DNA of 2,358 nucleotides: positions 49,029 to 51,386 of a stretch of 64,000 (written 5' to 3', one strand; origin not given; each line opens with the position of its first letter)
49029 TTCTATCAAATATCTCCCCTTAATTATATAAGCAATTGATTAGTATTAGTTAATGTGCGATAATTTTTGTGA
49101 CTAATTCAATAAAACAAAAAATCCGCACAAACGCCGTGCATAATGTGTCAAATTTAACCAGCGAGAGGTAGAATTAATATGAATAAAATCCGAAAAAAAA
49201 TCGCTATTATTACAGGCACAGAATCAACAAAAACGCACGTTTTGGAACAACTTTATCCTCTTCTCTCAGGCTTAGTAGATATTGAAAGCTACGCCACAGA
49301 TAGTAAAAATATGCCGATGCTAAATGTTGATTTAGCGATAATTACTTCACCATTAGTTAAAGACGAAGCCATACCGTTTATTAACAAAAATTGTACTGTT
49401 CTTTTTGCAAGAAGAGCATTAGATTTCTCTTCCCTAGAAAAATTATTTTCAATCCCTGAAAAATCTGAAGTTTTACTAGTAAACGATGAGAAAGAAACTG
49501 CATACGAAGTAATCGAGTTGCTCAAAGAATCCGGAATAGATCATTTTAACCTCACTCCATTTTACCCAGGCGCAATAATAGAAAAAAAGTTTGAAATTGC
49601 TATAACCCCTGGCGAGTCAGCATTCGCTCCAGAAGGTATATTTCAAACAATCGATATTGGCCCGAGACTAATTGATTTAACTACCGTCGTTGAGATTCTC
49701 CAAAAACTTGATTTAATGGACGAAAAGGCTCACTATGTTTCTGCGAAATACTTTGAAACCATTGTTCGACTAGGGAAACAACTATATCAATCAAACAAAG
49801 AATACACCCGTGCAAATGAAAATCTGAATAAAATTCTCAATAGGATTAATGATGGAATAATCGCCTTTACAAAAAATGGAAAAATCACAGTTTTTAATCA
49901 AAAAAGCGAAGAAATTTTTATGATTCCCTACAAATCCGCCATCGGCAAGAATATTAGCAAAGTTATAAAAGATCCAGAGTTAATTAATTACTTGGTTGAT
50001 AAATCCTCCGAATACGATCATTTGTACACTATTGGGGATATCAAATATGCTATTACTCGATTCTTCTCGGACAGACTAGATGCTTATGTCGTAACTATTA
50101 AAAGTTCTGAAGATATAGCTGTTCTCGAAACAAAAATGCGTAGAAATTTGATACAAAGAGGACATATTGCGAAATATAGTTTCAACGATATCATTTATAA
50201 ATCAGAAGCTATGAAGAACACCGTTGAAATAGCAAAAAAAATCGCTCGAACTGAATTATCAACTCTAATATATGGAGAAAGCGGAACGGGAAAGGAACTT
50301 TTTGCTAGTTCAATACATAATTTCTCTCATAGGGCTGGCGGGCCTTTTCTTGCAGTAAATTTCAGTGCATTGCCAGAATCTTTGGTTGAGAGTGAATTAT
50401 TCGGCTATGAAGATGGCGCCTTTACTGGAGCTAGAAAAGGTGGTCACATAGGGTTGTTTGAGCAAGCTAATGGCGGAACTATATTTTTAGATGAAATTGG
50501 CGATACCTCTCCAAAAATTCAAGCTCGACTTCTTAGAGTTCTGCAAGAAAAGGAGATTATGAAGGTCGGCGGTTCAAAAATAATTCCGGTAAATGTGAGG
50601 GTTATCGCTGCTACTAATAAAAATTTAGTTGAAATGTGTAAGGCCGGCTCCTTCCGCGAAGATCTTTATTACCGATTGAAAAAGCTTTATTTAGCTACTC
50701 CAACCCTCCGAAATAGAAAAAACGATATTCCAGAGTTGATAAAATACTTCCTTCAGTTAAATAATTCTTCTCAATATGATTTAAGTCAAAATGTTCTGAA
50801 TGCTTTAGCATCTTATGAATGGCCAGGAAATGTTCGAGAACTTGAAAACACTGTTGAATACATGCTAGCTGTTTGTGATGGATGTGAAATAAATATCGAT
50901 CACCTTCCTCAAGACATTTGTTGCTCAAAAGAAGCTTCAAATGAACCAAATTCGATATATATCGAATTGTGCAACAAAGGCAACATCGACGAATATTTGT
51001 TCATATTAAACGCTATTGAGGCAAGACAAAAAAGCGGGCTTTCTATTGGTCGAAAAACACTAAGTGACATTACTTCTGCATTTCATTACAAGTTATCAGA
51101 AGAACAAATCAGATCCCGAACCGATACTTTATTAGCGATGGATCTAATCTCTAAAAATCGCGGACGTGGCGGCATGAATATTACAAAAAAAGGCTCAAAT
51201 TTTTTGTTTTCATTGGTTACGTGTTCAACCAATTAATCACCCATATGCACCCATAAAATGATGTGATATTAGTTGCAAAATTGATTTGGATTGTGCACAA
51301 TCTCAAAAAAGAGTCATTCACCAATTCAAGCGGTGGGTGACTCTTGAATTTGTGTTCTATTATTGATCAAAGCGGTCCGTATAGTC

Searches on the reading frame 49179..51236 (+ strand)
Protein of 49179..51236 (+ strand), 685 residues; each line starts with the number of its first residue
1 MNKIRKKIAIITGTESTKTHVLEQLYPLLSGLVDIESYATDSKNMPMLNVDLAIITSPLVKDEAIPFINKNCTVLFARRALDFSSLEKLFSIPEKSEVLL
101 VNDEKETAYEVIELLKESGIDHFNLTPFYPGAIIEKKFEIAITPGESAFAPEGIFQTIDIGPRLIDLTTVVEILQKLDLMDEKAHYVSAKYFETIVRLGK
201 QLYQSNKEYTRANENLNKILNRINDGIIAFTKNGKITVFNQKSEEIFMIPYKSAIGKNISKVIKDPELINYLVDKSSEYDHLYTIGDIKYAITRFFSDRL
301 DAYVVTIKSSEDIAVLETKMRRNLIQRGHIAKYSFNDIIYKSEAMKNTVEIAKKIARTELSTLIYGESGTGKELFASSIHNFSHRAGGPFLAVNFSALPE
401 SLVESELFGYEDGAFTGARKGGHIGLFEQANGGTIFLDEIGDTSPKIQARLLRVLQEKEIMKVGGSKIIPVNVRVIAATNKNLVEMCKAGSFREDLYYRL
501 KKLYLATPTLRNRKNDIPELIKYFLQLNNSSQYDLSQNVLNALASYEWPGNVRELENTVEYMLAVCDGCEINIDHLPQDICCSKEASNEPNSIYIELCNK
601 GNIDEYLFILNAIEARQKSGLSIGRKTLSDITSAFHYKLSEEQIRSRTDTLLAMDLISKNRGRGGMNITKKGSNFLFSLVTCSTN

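Call 4: search_protein_families(library=pfam, proteins=[window:49179-51236:+])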
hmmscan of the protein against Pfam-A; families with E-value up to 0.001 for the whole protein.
window:49179-51236:+ (685 aa): 9 families
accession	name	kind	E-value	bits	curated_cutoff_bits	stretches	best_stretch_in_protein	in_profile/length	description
PF00158.32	Sigma54_activat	-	5.5e-67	225.1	20.2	1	338-504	1-166/168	Sigma-54 interaction domain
PF25601.1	AAA_lid_14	-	1.9e-22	79.3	27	1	511-589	1-83/87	AAA+ ATPase lid domain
PF14532.12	Sigma54_activ_2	-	3e-16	60.4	25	1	344-510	6-138/138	Sigma-54 interaction domain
PF07728.20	AAA_5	-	1e-07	32.5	22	1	362-482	2-124/139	AAA domain (dynein-related subfamily)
PF07724.20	AAA_2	-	4.2e-06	27.3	27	1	359-488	3-132/166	AAA domain (Cdc48 subfamily)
PF00989.32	PAS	-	1.9e-05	25.1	22.6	1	216-266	3-53/113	PAS fold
PF00004.35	AAA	-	2.9e-05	25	21.2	1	363-481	2-110/131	ATPase family associated with various cellular activities (AAA)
PF21715.3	CggR_N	-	0.0003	20.9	30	1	622-679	17-67/71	CggR N-terminal DNA binding domain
PF07726.17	AAA_3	-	0.00092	19.5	27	0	387-480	24-111/131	ATPase family associated with various cellular activities (AAA)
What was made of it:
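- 49179..51236 (+): Gene for the sigma-54 enhancer-binding activator (685 aa: N-terminal sensor region, PAS, AAA+ sigma-54 interaction domain, C-terminal DNA-binding domain). Pfam PF00158 at 5.5e-67, plus AAA_lid_14 and PAS (call 4).
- Checked: Upstream gene: 49179-51236 encodes a PAS + sigma-54-interaction AAA+ activator (call 4).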

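Call 8: find_encoding_contigs(protein=window:49179-51236:+, flank=4000, max_places=10)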
Protein window:49179-51236:+ (685 aa): no gene with exactly this product is on record in the collection.

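Call 9: find_related_loci(query=window:49179-51236:+, collection=genome_contigs, flank=6000)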
Query window:49179-51236:+ (685 aa) in genome_contigs; peptide patterns used: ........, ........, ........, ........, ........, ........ (x = any residue, [..] = any of these).
94 stretches matched a pattern; 29 encode a relative of the query (tblastn E <= 1e-3); 29 distinct loci.
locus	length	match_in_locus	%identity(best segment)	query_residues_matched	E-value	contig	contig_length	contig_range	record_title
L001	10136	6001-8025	57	3-676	0e+0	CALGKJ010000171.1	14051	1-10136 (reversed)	MAG: uncultured Clostridia bacterium isolate N1_Bin_Bin_25_1 genome assembly, contig: c_000003449409, whole genome shotg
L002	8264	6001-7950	36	33-680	1e-114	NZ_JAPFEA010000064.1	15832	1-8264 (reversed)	MAG: Intestinimonas sp. isolate bin_14_LilbubCat k141_42929, whole genome shotgun sequence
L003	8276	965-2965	33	5-676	9e-114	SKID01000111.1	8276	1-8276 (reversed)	MAG: Tissierellia bacterium isolate CSBr16_49 CSBr16-11661, whole genome shotgun sequence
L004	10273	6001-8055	38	1-679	4e-115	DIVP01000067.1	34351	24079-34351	MAG TPA_asm: Peptococcaceae bacterium UBA6129 UBA6129_contig_15617, whole genome shotgun sequence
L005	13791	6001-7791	51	3-676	5e-112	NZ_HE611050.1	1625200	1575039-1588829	Clostridium senegalense JC122 strain JC122T, whole genome shotgun sequence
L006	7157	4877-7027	31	6-676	1e-107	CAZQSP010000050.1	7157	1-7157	MAG TPA_asm: uncultured Oscillospiraceae bacterium isolate SRP350583_co2_331 genome assembly, contig: NODE_15879_length_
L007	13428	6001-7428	56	1-577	4e-96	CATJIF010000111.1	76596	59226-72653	MAG: uncultured Peptostreptococcaceae bacterium isolate iMGMC-281_1678881674 genome assembly, contig: MegahitA5_1631, wh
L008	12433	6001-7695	46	6-670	7e-95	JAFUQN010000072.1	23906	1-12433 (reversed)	MAG: Bacillota bacterium isolate RGIG4734 Roe_deer_Rectum.Co__c1268166, whole genome shotgun sequence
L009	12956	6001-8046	33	3-676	6e-95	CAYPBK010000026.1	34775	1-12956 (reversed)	MAG TPA_asm: uncultured Clostridiaceae bacterium isolate SRP294416_co3_817 genome assembly, contig: NODE_1437_length_347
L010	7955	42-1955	33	49-679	9e-100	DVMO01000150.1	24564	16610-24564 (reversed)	MAG TPA_asm: Candidatus Fimisoma avicola isolate 11300 CHK73__C708541_L24564_ERR2241763, whole genome shotgun sequence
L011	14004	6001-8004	34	1-672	2e-109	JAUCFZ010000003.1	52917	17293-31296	Clostridiaceae bacterium HSG29 NODE_16_length_52917, whole genome shotgun sequence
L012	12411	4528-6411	35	68-681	1e-102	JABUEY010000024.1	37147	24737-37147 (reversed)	MAG: Syntrophobacteraceae bacterium isolate Ch74 NODE_1436_length_37147_cov_4.85794_ID_8689455, whole genome shotgun seq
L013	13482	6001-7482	51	217-577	2e-75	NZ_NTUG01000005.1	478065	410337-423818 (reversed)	Bacillus cereus strain AFS016912 AFS016912_108_G5_Contig5_140523, whole genome shotgun sequence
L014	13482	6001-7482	38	166-577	2e-74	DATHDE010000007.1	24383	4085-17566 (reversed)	MAG TPA_asm: Nitrospirota bacterium isolate SMAG_U12385 k141_1229697, whole genome shotgun sequence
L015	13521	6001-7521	49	209-583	8e-74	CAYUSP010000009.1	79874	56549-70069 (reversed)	MAG TPA_asm: uncultured Nitrospiraceae bacterium isolate SRP302447_co2_114 genome assembly, contig: NODE_987_length_7987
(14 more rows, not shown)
